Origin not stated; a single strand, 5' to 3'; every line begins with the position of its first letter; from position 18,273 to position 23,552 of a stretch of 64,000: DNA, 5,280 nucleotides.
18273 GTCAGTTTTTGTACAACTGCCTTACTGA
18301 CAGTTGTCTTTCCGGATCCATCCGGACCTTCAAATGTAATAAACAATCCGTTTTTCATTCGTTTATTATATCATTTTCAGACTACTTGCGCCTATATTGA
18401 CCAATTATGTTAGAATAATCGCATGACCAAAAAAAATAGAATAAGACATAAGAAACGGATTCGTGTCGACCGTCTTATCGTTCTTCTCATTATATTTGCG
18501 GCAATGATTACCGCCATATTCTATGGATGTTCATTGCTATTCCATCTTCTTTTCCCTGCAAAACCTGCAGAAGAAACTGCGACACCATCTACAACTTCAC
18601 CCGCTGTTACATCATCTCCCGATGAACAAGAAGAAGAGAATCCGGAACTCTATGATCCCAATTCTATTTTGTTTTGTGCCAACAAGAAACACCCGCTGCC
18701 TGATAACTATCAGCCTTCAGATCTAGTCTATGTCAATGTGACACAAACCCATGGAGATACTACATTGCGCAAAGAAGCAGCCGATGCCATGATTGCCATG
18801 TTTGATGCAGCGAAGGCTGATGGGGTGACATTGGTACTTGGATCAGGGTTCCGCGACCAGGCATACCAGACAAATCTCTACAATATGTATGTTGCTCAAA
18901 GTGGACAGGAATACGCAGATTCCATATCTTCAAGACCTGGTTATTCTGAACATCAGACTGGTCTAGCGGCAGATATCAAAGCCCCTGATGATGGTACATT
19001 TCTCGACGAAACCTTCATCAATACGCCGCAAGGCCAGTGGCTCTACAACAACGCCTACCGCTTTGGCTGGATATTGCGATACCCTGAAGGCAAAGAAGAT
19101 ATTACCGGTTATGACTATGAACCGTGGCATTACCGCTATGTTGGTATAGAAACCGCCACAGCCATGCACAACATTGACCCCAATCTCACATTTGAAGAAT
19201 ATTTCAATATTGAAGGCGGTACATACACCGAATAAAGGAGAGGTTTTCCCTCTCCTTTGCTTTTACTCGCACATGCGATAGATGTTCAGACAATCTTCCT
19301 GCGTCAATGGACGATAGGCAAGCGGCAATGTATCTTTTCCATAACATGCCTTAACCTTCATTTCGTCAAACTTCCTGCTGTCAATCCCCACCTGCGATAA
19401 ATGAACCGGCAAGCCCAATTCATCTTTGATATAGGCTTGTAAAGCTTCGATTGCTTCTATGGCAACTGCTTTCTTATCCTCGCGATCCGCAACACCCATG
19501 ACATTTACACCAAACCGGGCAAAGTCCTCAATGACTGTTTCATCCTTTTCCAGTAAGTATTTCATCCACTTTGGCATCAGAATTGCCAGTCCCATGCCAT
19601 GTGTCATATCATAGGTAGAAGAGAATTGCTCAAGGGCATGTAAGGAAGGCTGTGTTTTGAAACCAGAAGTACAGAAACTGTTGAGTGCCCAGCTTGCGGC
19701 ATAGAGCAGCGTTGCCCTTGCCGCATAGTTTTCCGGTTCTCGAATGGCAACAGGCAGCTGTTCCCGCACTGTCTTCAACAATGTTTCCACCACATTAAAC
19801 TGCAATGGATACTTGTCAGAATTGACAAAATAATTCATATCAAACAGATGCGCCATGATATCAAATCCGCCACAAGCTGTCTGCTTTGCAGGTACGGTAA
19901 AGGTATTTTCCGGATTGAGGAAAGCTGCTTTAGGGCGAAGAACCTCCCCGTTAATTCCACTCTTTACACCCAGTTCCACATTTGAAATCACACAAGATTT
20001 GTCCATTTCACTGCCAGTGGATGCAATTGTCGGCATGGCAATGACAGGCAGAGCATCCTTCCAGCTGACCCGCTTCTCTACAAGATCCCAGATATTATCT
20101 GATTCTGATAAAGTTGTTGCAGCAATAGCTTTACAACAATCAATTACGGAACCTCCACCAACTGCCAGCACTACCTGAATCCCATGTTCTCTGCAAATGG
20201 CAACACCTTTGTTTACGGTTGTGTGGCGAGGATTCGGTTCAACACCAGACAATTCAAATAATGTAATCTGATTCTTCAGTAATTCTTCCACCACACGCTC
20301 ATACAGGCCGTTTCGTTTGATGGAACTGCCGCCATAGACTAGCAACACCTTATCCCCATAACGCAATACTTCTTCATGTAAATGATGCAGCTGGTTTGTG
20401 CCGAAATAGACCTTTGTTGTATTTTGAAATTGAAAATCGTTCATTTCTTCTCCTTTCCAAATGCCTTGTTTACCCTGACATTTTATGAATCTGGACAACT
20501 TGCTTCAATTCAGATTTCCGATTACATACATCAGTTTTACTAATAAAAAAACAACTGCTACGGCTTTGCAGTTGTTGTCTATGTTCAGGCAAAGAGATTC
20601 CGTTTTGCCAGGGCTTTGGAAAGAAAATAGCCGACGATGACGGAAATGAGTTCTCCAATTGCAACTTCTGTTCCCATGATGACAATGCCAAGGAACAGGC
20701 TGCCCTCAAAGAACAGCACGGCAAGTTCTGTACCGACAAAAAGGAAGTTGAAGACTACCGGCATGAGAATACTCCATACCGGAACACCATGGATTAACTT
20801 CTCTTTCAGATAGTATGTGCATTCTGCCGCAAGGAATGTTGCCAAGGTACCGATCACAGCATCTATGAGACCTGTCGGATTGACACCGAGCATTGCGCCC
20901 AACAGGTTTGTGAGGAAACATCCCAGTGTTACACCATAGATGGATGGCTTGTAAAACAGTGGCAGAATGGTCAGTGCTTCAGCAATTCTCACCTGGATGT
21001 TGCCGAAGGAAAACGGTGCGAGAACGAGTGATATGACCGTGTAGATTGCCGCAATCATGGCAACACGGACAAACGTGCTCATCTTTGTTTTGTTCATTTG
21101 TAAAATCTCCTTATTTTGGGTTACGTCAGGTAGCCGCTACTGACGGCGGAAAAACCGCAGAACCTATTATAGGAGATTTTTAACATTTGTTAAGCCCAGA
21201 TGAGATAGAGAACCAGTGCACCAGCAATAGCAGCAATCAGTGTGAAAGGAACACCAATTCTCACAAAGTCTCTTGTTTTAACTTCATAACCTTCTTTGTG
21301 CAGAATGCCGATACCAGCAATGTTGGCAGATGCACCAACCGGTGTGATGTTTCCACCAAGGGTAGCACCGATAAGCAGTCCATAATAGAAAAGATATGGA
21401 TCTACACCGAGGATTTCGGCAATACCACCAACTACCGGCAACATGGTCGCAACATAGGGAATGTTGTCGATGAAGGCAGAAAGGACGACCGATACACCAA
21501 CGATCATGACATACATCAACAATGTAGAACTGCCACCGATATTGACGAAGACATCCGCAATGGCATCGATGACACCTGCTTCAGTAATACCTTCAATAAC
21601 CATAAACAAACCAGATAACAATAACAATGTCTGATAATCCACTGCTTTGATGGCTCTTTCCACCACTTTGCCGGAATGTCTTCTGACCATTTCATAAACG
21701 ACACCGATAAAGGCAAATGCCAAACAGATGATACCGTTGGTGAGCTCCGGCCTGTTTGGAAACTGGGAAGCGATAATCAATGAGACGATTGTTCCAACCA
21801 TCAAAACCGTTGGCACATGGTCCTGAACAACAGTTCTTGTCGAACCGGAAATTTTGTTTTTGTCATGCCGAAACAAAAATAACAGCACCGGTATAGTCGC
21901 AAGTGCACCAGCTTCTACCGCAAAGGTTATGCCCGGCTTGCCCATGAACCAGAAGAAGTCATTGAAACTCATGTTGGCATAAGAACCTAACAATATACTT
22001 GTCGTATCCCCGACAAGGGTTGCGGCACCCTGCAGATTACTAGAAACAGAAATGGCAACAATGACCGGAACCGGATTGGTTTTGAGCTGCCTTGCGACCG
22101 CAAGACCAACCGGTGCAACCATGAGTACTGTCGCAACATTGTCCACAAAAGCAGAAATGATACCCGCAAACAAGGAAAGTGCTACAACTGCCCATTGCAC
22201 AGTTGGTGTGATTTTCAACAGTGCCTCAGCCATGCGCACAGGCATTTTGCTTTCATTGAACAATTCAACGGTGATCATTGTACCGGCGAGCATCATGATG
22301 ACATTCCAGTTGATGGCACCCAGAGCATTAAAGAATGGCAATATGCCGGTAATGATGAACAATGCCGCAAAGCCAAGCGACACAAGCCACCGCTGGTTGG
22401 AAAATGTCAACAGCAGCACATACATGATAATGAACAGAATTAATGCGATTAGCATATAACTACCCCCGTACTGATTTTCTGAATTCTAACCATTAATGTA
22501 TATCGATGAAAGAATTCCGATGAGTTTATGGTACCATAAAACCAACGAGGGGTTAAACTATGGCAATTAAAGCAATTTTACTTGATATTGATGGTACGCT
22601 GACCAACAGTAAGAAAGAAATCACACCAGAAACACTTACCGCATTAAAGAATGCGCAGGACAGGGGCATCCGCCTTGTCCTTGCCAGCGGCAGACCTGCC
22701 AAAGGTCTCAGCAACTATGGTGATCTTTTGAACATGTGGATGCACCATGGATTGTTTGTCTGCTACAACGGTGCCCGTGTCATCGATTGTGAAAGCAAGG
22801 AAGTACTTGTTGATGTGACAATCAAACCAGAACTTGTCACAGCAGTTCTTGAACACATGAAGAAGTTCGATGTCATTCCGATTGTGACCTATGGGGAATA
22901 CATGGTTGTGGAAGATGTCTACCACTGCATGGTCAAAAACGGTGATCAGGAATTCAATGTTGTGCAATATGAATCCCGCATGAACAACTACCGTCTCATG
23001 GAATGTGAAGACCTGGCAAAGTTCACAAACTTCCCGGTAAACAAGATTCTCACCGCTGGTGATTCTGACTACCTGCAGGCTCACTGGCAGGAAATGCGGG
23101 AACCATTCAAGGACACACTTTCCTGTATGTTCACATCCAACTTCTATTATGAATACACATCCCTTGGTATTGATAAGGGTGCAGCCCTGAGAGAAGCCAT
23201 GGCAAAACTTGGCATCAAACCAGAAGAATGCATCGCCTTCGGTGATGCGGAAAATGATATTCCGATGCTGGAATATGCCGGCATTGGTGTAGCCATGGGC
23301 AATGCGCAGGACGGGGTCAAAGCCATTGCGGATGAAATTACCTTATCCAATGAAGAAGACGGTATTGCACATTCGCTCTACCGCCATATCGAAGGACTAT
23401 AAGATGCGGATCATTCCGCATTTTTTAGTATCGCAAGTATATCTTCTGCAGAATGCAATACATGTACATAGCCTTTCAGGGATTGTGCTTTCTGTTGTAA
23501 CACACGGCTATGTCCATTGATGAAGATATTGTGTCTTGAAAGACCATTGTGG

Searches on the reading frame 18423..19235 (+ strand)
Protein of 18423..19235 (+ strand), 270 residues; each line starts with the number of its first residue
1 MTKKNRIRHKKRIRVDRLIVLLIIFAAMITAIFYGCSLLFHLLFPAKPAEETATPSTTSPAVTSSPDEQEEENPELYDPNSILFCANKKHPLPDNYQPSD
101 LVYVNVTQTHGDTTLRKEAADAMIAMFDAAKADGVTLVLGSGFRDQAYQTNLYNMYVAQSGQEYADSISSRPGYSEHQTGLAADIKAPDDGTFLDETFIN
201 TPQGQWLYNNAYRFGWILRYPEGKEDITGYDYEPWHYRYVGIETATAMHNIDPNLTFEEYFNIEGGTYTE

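Call 9: search_protein_families(library=pfam, proteins=[window:18423-19235:+], max_evalue=0.001)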
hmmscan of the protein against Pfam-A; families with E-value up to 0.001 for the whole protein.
window:18423-19235:+ (270 aa): 1 family
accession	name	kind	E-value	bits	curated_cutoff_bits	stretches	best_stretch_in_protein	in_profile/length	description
PF02557.22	VanY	-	2.1e-43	147.7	25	1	114-241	3-131/132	D-alanyl-D-alanine carboxypeptidase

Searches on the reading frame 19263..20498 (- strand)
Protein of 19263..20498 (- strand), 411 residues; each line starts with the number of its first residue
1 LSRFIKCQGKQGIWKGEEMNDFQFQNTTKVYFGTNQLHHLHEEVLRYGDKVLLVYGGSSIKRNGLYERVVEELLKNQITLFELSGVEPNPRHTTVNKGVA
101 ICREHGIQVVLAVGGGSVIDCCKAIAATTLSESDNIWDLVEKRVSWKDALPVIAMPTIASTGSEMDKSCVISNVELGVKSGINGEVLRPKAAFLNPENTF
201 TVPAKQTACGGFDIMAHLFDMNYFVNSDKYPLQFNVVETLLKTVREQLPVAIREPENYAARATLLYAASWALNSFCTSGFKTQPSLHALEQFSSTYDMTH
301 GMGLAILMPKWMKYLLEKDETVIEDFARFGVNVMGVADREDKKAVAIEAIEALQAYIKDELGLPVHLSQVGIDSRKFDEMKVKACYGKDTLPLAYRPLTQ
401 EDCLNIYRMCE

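Call 9: search_protein_families(library=pfam, proteins=[window:19263-20498:-], max_evalue=0.001)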
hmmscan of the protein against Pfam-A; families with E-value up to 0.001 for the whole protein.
window:19263-20498:- (411 aa): 3 families
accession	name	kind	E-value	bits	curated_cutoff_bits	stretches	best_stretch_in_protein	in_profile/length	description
PF00465.25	Fe-ADH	-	6.7e-47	159.7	31.3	1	28-196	2-168/168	Iron-containing alcohol dehydrogenase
PF25137.1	ADH_Fe_C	-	8.6e-23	81.5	27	1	207-408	1-191/194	Fe-containing alcohol dehydrogenase family, C-terminal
PF13685.12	Fe-ADH_2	-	2.6e-10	41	28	1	48-128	19-96/149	Iron-containing alcohol dehydrogenase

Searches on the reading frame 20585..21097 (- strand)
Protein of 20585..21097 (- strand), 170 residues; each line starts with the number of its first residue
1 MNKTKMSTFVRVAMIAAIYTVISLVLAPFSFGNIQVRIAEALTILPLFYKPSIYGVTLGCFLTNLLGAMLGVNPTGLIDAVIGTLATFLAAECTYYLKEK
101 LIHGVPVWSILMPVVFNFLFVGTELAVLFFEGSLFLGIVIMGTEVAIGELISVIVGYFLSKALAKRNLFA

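Call 9: search_protein_families(library=pfam, proteins=[window:20585-21097:-], max_evalue=0.001)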
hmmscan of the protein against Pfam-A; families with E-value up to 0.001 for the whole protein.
window:20585-21097:- (170 aa): 1 family
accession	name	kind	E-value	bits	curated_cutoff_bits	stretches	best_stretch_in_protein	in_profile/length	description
PF06177.16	QueT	-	7.4e-36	124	33.7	1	10-165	2-141/141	QueT transporter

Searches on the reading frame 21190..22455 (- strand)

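Call 9: search_protein_families(library=pfam, proteins=[window:21190-22455:-], max_evalue=0.001)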
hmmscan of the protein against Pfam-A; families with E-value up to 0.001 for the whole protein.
window:21190-22455:- (421 aa): 3 families
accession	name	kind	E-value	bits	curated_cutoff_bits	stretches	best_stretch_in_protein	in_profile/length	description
PF03600.22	CitMHS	-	2.7e-57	194.8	31.9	1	12-356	1-331/336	Citrate transporter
PF02040.21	ArsB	-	5.2e-09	36.4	22.2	1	7-420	5-422/423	Arsenical pump membrane protein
PF06808.19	DctM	-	5.4e-09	35.8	23.8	1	154-420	153-412/413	Tripartite ATP-independent periplasmic transporter, DctM component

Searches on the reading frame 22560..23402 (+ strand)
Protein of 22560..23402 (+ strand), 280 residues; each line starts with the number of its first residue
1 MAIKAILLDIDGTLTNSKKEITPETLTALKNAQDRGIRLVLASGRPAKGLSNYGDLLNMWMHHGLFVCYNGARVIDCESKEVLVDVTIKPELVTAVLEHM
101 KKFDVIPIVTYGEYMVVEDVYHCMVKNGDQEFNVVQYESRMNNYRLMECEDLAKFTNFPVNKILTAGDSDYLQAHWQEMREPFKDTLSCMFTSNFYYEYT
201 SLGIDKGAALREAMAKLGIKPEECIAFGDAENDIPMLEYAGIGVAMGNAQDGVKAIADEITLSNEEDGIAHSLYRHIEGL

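Call 9: search_protein_families(library=pfam, proteins=[window:22560-23402:+], max_evalue=0.001)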
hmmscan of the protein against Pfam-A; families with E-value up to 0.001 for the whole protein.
window:22560-23402:+ (280 aa): 5 families
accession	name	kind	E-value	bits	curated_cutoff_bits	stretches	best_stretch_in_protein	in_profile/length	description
PF08282.18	Hydrolase_3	-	9.5e-64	216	20.9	1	6-273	1-255/255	haloacid dehalogenase-like hydrolase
PF00702.32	Hydrolase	-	1.6e-16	61.7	26.4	1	203-241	153-191/191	haloacid dehalogenase-like hydrolase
PF05116.19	S6PP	-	9.5e-10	38.9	20.3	1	203-279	163-237/247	Sucrose-6F-phosphate phosphohydrolase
PF12710.13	HAD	-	5.6e-09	37.1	27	1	201-238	150-189/189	haloacid dehalogenase-like hydrolase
PF13419.12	HAD_2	-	3.9e-06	27.5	23.8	0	209-245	140-176/178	Haloacid dehalogenase-like hydrolase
